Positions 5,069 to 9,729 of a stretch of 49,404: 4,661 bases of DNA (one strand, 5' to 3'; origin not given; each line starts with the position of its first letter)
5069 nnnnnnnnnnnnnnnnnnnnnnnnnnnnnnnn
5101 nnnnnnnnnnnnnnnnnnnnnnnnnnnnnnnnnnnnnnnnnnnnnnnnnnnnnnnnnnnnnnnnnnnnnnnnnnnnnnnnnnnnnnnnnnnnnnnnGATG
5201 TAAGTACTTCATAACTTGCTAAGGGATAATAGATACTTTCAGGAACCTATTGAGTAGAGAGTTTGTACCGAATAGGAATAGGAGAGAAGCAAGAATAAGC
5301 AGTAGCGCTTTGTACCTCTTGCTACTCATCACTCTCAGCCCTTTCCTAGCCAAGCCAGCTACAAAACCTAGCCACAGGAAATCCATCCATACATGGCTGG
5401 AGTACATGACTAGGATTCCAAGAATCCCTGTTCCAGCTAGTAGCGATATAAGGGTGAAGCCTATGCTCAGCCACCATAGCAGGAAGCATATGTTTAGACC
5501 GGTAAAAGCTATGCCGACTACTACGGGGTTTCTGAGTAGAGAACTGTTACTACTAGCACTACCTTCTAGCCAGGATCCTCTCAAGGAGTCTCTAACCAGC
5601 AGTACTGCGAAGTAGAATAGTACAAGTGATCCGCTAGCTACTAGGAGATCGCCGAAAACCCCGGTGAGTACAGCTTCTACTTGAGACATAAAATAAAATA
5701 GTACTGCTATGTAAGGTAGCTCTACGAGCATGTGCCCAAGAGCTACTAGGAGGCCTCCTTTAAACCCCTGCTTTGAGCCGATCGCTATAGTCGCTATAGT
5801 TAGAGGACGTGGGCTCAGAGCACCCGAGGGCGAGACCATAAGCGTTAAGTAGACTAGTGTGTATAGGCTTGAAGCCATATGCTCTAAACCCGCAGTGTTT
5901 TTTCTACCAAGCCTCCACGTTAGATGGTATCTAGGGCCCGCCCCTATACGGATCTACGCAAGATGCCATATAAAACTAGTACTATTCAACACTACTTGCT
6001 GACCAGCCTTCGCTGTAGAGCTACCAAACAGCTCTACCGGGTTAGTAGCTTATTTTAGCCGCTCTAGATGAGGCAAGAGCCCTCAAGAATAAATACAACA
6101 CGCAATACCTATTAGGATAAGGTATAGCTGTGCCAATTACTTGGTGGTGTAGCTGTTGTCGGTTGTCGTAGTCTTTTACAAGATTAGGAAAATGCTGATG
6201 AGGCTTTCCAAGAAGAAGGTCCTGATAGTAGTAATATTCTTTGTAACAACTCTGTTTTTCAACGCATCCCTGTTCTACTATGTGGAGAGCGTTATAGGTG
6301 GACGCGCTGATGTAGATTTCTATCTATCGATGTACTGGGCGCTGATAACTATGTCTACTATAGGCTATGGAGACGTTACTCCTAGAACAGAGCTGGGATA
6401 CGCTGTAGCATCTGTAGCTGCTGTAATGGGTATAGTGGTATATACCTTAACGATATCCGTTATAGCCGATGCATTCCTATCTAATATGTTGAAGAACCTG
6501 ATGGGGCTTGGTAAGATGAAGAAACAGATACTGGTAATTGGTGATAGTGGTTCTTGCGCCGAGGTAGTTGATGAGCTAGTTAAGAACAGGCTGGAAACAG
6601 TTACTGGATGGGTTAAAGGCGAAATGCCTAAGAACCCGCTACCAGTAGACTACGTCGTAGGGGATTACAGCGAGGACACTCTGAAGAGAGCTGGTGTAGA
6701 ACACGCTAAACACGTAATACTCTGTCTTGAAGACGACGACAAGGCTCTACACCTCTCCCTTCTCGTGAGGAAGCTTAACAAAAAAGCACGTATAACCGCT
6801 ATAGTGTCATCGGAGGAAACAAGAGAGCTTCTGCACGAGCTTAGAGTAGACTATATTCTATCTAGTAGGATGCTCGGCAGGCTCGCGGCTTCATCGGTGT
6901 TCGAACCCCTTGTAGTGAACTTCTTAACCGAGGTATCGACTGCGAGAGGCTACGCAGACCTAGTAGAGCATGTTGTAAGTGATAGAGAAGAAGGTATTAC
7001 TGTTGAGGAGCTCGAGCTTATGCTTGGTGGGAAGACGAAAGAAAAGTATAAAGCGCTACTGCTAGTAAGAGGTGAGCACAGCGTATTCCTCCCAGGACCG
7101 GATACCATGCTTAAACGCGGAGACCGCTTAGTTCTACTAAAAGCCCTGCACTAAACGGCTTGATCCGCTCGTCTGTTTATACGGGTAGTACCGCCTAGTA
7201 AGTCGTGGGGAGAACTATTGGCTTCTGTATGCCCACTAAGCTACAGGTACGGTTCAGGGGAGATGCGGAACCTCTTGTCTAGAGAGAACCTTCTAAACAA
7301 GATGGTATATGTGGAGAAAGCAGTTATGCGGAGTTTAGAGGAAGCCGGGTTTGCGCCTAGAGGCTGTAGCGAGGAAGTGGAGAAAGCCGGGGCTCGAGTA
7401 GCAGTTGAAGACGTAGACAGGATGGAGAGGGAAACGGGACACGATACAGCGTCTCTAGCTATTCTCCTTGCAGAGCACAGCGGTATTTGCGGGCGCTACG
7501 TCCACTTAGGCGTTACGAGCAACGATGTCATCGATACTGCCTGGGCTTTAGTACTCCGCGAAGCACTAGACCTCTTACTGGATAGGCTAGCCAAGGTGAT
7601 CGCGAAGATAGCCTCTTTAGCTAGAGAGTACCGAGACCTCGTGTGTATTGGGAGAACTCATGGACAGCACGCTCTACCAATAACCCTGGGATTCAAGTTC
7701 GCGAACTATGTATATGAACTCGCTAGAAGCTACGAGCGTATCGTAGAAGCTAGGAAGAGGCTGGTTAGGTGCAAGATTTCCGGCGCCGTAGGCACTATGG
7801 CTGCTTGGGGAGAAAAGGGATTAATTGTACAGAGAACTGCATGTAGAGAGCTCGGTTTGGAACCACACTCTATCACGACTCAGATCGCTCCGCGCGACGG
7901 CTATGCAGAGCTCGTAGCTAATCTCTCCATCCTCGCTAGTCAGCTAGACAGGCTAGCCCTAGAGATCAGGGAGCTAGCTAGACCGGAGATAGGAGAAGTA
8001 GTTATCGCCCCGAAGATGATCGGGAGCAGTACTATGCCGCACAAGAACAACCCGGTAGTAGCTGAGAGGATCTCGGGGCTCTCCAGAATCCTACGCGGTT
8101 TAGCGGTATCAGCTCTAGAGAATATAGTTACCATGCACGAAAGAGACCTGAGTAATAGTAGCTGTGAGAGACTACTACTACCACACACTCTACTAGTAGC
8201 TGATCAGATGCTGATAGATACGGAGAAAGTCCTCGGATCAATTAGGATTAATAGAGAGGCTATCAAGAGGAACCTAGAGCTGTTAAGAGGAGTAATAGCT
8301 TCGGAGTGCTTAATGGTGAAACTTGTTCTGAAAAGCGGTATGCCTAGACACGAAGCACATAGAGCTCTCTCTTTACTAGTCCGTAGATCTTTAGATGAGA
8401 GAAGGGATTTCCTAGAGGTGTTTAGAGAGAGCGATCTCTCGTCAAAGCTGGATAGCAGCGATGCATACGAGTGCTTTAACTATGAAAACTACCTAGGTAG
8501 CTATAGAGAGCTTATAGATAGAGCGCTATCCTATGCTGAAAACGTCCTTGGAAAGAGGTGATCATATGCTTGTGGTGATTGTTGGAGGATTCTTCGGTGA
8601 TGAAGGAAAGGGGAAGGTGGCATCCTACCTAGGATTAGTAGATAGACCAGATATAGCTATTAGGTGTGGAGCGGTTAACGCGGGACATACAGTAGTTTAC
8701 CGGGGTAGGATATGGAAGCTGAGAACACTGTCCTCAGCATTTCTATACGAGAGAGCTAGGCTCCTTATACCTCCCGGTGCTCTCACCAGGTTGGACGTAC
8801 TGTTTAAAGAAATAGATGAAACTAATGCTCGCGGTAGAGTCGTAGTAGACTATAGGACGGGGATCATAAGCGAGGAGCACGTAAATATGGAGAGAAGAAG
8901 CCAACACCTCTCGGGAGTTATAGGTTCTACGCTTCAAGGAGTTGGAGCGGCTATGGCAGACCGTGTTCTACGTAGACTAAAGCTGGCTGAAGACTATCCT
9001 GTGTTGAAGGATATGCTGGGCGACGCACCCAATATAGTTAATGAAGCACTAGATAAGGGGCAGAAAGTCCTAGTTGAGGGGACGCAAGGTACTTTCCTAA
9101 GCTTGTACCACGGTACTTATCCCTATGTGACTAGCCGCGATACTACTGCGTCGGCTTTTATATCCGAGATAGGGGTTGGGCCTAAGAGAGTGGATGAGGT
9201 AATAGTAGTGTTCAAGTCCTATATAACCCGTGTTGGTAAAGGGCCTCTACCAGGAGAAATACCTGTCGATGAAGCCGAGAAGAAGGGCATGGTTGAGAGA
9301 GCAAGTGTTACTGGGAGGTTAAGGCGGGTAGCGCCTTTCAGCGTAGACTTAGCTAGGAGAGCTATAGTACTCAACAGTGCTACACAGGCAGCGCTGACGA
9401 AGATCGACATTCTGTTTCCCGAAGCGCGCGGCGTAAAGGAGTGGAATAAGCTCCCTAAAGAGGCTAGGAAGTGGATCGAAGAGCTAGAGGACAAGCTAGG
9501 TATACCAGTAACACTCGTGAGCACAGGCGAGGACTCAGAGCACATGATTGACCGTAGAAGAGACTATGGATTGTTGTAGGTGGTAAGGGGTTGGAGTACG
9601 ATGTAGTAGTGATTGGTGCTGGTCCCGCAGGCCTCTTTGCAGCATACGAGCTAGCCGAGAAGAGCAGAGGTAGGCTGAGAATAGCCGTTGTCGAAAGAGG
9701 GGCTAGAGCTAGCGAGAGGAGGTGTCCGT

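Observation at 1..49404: The entire 49,404-nt window is one perfect palindrome with no spacer (2 x 24,702 nt)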

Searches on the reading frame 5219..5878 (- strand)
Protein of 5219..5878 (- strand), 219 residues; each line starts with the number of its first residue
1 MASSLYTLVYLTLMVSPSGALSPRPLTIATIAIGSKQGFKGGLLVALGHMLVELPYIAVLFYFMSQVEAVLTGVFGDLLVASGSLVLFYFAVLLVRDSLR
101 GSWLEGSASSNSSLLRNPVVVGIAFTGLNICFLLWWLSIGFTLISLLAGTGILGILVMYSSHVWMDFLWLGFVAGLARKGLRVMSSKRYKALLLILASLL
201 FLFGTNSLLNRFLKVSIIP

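Call 18: search_protein_families(library=pfam, proteins=[window:5219-5878:-])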
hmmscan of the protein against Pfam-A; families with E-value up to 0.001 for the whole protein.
window:5219-5878:- (219 aa): 1 family
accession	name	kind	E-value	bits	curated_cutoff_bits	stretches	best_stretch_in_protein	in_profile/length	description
PF01810.24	LysE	-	1.7e-19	70.5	25.6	1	18-208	2-190/193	LysE type translocator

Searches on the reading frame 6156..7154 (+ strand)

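Call 18: search_protein_families(library=pfam, proteins=[window:6156-7154:+])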
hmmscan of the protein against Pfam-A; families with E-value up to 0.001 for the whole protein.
window:6156-7154:+ (332 aa): 3 families
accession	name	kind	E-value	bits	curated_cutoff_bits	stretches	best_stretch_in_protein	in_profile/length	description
PF02254.24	TrkA_N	-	1.6e-13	51.5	23.8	1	164-236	42-115/116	TrkA-N domain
PF07885.22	Ion_trans_2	-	6.4e-13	48.8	22.5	1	30-107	4-77/79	Ion channel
PF00520.37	Ion_trans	-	5.2e-06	26.3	25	1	13-107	121-233/241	Ion transport protein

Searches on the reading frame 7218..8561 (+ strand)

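Call 18: search_protein_families(library=pfam, proteins=[window:7218-8561:+])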
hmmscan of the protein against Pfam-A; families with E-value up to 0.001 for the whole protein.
window:7218-8561:+ (447 aa): 2 families
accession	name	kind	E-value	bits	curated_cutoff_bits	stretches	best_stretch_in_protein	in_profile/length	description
PF00206.25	Lyase_1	-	1.7e-46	159.5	27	1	16-290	10-308/312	Lyase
PF10397.14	ADSL_C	-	1.3e-12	48.3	32.7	1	358-436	1-79/79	Adenylosuccinate lyase C-terminus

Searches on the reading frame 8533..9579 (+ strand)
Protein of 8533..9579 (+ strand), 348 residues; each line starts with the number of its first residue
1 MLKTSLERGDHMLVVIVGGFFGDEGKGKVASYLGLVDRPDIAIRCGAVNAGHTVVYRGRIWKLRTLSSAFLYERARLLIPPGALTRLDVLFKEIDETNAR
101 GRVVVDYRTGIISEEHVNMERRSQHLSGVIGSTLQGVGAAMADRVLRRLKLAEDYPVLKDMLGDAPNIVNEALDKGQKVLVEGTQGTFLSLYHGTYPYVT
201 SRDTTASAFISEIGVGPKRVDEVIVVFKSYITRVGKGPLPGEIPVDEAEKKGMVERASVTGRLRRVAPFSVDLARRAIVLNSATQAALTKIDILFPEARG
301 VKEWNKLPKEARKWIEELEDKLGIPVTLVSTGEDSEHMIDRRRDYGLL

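Call 18: search_protein_families(library=pfam, proteins=[window:8533-9579:+])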
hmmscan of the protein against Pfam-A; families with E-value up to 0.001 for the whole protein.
window:8533-9579:+ (348 aa): 1 family
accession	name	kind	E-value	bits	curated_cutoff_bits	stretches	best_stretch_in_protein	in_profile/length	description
PF00709.27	Adenylsucc_synt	-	4.3e-69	233.7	27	3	156-294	189-329/416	Adenylosuccinate synthetase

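Call 33: find_encoding_contigs(protein=window:8533-9579:+, flank=10000, max_places=8)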
Protein window:8533-9579:+ (348 aa): no gene with exactly this product is on record in the collection.
